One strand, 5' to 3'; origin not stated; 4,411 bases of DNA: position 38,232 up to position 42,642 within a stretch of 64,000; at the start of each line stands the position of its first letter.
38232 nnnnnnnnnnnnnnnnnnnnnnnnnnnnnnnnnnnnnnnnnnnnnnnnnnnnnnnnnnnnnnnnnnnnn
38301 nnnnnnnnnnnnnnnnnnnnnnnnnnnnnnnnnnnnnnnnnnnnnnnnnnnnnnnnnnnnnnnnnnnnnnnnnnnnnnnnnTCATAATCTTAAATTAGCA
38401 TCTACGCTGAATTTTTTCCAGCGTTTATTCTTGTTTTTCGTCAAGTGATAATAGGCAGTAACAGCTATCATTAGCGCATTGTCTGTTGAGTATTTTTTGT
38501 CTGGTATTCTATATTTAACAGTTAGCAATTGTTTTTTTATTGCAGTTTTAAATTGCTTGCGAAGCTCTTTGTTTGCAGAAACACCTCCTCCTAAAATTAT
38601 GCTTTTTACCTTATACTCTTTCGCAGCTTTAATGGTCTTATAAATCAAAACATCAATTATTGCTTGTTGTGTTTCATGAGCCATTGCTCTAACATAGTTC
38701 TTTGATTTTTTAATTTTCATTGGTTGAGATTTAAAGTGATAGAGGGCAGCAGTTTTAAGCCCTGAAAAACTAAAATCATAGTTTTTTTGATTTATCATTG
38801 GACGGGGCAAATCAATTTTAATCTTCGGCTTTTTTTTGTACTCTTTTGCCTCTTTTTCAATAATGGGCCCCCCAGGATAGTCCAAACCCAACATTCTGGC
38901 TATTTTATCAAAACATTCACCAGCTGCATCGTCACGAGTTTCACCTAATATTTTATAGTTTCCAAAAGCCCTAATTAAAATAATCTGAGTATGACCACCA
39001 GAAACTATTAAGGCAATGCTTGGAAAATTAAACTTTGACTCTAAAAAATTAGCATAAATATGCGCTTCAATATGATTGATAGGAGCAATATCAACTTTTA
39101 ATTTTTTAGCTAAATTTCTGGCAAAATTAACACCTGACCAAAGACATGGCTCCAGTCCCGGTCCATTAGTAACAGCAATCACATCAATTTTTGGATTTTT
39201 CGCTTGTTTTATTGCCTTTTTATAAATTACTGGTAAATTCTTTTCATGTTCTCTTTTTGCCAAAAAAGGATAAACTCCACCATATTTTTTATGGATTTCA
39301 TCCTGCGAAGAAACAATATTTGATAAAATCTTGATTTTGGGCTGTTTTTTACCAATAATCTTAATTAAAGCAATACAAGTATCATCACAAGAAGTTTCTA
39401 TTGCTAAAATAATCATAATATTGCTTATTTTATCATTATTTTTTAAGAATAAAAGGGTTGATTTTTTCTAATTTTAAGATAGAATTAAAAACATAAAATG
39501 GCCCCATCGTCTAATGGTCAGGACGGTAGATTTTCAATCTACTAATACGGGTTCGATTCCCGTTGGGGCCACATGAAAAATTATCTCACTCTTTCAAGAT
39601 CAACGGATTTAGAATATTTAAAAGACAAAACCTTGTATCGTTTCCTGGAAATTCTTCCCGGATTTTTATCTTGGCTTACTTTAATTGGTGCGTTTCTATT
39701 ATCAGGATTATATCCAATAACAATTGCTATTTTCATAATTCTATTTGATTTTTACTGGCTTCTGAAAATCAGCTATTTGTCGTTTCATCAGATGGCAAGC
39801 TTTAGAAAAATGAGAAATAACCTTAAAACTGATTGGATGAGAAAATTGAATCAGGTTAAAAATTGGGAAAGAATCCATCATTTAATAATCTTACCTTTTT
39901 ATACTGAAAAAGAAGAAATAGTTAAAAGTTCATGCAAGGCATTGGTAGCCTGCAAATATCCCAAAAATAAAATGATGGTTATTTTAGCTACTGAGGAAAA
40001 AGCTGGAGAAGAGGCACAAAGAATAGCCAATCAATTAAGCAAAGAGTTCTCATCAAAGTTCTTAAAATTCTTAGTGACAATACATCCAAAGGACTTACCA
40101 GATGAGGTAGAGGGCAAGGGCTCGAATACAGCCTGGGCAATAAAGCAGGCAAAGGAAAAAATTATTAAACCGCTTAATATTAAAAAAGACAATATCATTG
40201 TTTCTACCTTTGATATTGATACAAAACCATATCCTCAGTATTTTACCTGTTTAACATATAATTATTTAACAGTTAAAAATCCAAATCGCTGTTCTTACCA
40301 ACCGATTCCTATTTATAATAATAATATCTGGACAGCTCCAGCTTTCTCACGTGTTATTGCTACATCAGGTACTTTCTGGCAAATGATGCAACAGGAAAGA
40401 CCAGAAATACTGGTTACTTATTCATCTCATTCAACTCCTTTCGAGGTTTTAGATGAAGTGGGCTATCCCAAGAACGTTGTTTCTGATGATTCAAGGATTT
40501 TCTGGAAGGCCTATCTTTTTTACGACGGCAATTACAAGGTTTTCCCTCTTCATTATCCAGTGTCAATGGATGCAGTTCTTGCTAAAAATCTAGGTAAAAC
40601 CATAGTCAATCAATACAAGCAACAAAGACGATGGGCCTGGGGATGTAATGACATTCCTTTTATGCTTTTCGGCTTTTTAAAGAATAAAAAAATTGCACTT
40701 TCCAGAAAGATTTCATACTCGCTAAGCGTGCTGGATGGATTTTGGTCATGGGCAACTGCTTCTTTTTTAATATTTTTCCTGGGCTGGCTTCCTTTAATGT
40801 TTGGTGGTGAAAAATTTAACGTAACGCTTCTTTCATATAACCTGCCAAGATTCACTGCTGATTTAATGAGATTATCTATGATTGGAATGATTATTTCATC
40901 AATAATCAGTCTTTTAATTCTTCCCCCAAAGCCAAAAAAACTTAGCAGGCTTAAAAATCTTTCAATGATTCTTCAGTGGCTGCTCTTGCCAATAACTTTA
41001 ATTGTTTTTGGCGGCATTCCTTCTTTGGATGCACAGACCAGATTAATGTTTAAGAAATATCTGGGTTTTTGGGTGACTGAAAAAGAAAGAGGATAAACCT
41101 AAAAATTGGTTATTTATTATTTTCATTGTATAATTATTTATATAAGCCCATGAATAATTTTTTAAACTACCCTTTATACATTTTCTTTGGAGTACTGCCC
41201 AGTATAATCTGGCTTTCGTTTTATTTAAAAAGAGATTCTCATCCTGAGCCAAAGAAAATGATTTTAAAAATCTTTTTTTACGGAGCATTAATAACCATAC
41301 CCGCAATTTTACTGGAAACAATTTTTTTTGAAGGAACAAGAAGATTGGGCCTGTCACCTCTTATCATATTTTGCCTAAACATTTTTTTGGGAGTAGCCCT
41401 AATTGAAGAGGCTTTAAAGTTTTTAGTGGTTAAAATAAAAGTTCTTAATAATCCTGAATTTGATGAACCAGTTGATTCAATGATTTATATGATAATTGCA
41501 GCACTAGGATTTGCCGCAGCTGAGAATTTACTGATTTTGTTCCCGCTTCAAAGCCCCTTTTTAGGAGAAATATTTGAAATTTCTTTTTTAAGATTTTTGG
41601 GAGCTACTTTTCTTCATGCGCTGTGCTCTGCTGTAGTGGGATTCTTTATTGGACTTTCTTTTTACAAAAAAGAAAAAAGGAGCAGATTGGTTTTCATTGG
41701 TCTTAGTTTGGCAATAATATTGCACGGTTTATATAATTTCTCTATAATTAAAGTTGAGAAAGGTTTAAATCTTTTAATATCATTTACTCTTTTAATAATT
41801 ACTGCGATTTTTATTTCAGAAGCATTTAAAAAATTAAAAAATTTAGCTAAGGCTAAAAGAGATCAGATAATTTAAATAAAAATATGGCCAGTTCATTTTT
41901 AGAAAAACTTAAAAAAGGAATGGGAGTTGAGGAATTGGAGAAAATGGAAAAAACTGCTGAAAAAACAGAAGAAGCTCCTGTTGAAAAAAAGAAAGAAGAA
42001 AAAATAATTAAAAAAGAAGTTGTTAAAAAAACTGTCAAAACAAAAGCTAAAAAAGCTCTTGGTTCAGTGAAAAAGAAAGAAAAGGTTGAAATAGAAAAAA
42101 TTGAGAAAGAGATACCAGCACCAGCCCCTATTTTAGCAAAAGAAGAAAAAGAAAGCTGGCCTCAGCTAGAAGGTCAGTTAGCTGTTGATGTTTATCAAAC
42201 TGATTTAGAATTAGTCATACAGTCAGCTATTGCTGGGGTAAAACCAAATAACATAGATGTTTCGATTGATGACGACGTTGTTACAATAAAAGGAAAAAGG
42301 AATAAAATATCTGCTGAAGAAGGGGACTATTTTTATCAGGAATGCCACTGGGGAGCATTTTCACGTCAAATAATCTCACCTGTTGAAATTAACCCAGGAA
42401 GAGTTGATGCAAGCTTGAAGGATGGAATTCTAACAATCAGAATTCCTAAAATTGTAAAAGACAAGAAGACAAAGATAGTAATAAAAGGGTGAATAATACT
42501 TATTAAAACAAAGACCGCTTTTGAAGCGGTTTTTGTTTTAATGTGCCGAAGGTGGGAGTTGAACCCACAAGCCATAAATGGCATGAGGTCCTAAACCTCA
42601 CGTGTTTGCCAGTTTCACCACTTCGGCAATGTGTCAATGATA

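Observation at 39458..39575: Glycosyltransferase start codon lies 1 nt after the tRNA-Glu 3' end, a tRNA-punctuated and effectively leaderless mRNA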

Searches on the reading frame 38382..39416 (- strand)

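Call 33: search_protein_families(library=pfam, proteins=[window:38382-39416:-], max_evalue=0.001)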
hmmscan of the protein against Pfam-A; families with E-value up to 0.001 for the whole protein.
window:38382-39416:- (344 aa): 2 families
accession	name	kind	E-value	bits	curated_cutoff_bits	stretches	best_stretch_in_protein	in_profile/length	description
PF00814.31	TsaD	-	7.9e-85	285.2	24.8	1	29-318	1-263/264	tRNA N6-adenosine threonylcarbamoyltransferase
PF22521.2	HypF_C_2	-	7.9e-07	29.5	27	1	209-300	132-224/241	Carbamoyltransferase, Kae1-like Domain, second subdomain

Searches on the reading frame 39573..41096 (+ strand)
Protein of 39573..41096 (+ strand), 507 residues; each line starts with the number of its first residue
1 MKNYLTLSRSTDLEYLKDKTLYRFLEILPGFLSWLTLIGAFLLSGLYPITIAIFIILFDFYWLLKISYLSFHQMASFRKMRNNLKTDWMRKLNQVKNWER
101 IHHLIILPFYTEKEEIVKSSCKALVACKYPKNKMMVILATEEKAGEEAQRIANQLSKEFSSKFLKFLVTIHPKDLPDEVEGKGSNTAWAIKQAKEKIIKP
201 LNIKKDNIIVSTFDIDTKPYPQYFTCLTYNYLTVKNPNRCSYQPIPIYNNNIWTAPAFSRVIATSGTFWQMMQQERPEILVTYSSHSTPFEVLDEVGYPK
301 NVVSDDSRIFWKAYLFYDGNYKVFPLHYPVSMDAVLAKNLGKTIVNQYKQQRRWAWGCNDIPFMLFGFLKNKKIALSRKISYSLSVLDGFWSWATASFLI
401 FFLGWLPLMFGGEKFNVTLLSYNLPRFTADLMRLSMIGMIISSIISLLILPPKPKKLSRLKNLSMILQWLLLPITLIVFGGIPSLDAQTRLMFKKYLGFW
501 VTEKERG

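Call 5: search_protein_families(library=pfam, proteins=[window:39573-41096:+], max_evalue=0.01)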
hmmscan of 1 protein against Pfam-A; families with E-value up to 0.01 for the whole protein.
window:39573-41096:+ (507 aa): 1 family
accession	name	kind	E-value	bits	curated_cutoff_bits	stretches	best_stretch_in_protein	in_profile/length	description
PF13632.12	Glyco_trans_2_3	-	0.00016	22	27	1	214-408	6-182/198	Glycosyl transferase family group 2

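Call 10: find_homologous_proteins(query=window:39573-41096:+, max_evalue=0.00001)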
Query window:39573-41096:+ (507 aa): 7874 proteins with E <= 0.00001 among 8000 candidates; the best 120 are listed.
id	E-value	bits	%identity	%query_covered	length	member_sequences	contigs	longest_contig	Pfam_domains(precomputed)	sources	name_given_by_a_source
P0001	0.0e+0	1159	100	100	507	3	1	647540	PF13632.13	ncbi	ncbi:MAG: hypothetical protein ACKKMW_00845 [Candidatus Nealsonbacteria bacterium]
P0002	3.8e-296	1001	85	100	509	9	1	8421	PF13632.13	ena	-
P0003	3.8e-293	991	83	100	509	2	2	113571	PF13632.13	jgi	-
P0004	6.4e-290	980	83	100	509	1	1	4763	PF13632.13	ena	-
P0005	1.1e-285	966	80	100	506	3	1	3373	PF13632.13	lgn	-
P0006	4.4e-282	954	79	100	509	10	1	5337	PF13632.13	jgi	-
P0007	1.2e-274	930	77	100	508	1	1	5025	PF13632.13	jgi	-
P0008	7.3e-274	927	77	100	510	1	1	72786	-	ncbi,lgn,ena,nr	ncbi:MAG: glycosyltransferase family 2 protein [Patescibacteria group bacterium]|nr:glycosyltransfer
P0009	2.3e-261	886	72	99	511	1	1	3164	-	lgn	-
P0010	1.1e-258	877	72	100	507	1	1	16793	-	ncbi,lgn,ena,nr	ncbi:MAG: glycosyltransferase family 2 protein [Patescibacteria group bacterium]|nr:glycosyltransfer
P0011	2.0e-257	873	74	100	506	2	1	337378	PF13632.13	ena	-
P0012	1.0e-256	870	72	100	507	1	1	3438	-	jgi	-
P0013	1.5e-256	870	72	100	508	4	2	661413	-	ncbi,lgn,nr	ncbi:MAG: glycosyltransferase family 2 protein [Candidatus Nealsonbacteria bacterium]|nr:MAG: glycos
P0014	7.5e-256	868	73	100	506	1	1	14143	-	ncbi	-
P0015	2.9e-255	866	71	100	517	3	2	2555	-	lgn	-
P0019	6.1e-249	845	71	100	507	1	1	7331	PF13632.13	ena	-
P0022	6.0e-248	842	69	99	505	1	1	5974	PF13632.13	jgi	jgi:cellulose synthase/poly-beta-1,6-N-acetylglucosamine synthase-like glycosyltransferase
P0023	8.1e-248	841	69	100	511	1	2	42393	PF13632.13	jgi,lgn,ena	-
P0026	6.7e-247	838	71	100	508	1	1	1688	PF13632.13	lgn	-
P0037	3.1e-245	833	70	100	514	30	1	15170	PF13632.13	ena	-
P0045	1.4e-243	827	69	100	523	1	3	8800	PF13632.13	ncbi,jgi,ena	-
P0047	2.1e-243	827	69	99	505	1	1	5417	PF13632.13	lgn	-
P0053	8.2e-241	818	68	99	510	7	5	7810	PF13632.13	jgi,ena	-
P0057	8.9e-240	815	68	100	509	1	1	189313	PF13632.13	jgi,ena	-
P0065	2.9e-237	806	67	100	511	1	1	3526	PF13632.13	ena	-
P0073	4.4e-236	802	67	100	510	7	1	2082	PF13632.13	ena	-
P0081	4.5e-234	796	66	100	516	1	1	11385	PF13632.13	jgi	-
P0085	7.1e-233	792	66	100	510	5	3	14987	PF13632.13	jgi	-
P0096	9.0e-232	788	66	99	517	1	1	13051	PF13632.13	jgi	jgi:hypothetical protein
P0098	1.6e-231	787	66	100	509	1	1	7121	PF13632.13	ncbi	-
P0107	6.1e-231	785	66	99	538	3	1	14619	PF13632.13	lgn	-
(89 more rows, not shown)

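Call 13: find_related_loci(query=A1, collection=genome_contigs, flank=10000)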
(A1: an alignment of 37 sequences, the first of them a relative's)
Query A1 (507 aa) in genome_contigs; peptide patterns used: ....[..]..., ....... (x = any residue, [..] = any of these).
600 stretches matched a pattern (row limit reached: there are more); 558 encode a relative of the query (tblastn E <= 1e-3); the best 80 are kept; 80 distinct loci.
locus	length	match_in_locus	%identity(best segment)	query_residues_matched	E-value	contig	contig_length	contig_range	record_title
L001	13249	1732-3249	72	1-506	0e+0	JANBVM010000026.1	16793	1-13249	MAG: Patescibacteria group bacterium isolate AMOR_Bin_1762 NODE_27_length_16793_cov_36.383824, whole genome shotgun sequ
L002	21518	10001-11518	71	2-506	0e+0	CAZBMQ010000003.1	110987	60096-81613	MAG TPA_asm: uncultured Candidatus Saccharibacteria bacterium isolate binchicken_co19_212 genome assembly, contig: NODE_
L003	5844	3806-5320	67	2-506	0e+0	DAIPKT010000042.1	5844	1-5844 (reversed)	MAG TPA_asm: bacterium isolate CTOTU21511 NODE_5068_length_5844_cov_12.827259, whole genome shotgun sequence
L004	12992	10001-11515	67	2-506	0e+0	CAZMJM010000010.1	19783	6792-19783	MAG TPA_asm: uncultured Candidatus Saccharibacteria bacterium isolate binchicken_co150_123 genome assembly, contig: NODE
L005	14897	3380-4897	67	1-506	0e+0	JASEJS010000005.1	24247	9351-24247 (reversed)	MAG: Patescibacteria group bacterium isolate Yes75-06 NODE_171_length_24247_cov_8.318866, whole genome shotgun sequence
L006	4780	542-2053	70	3-506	0e+0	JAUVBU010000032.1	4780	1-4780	MAG: bacterium isolate CSMAG_253 CSMAG_253_k127_12931652_length_4780_cov_11.0189, whole genome shotgun sequence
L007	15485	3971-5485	67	2-506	0e+0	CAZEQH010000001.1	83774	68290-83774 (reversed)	MAG TPA_asm: uncultured Candidatus Saccharibacteria bacterium isolate binchicken_co151_87 genome assembly, contig: NODE_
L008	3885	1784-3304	64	3-504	0e+0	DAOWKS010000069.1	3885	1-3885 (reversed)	MAG TPA_asm: bacterium isolate CSMAG_2101 CSMAG_2101_k141_2303244_length_3885_cov_59.3462, whole genome shotgun sequence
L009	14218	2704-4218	65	2-504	0e+0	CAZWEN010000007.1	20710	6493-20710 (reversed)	MAG TPA_asm: uncultured Candidatus Saccharibacteria bacterium isolate binchicken_co211_311 genome assembly, contig: NODE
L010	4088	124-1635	64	3-506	0e+0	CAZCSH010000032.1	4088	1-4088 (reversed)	MAG TPA_asm: uncultured Candidatus Saccharibacteria bacterium isolate binchicken_co387_689 genome assembly, contig: NODE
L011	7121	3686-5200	66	2-506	0e+0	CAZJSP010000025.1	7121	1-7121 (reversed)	MAG TPA_asm: uncultured Candidatus Saccharibacteria bacterium isolate SRP141376_co2_101 genome assembly, contig: NODE_18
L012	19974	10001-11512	66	3-506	0e+0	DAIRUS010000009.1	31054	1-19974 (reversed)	MAG TPA_asm: bacterium isolate CTOTU21546 NODE_879_length_31054_cov_35.888674, whole genome shotgun sequence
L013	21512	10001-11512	64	3-506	0e+0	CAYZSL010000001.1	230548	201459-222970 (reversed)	MAG TPA_asm: uncultured Candidatus Saccharibacteria bacterium isolate SRP178699_co1_142 genome assembly, contig: NODE_9_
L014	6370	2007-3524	63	3-506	0e+0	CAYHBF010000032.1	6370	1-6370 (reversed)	MAG TPA_asm: uncultured Candidatus Saccharibacteria bacterium isolate ERP119294_co2_146 genome assembly, contig: k141_24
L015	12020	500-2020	64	2-506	0e+0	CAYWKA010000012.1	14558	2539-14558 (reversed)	MAG TPA_asm: uncultured Candidatus Saccharibacteria bacterium isolate binchicken_co34_241 genome assembly, contig: NODE_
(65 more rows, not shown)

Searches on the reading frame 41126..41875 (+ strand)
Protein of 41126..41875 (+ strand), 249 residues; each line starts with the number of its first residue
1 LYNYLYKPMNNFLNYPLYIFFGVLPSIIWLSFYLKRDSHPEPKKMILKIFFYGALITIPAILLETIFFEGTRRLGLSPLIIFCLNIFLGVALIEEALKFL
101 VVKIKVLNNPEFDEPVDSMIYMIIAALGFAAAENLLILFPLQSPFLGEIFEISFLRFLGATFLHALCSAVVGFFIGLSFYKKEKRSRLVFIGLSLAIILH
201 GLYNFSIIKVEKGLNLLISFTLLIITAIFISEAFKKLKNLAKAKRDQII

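Call 33: search_protein_families(library=pfam, proteins=[window:41126-41875:+], max_evalue=0.001)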
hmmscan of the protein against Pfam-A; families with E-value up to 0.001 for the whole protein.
window:41126-41875:+ (249 aa): 1 family
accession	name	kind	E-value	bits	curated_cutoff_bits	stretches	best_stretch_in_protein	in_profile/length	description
PF13367.11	PrsW-protease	-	3.1e-33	115.4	23.5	1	41-226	1-190/196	PrsW family intramembrane metalloprotease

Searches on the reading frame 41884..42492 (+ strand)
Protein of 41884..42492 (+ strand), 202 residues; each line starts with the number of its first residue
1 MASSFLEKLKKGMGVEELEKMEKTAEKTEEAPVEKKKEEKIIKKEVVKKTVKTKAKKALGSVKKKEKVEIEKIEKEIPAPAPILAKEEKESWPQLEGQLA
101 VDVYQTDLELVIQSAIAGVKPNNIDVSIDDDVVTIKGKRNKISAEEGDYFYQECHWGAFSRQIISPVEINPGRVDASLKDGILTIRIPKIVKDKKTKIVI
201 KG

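Call 33: search_protein_families(library=pfam, proteins=[window:41884-42492:+], max_evalue=0.001)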
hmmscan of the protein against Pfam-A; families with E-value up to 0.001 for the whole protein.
window:41884-42492:+ (202 aa): 1 family
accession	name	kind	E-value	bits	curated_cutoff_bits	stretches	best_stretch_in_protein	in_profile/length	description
PF00011.27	HSP20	-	1.9e-17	63.7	20.8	1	105-197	4-97/102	Hsp20/alpha crystallin family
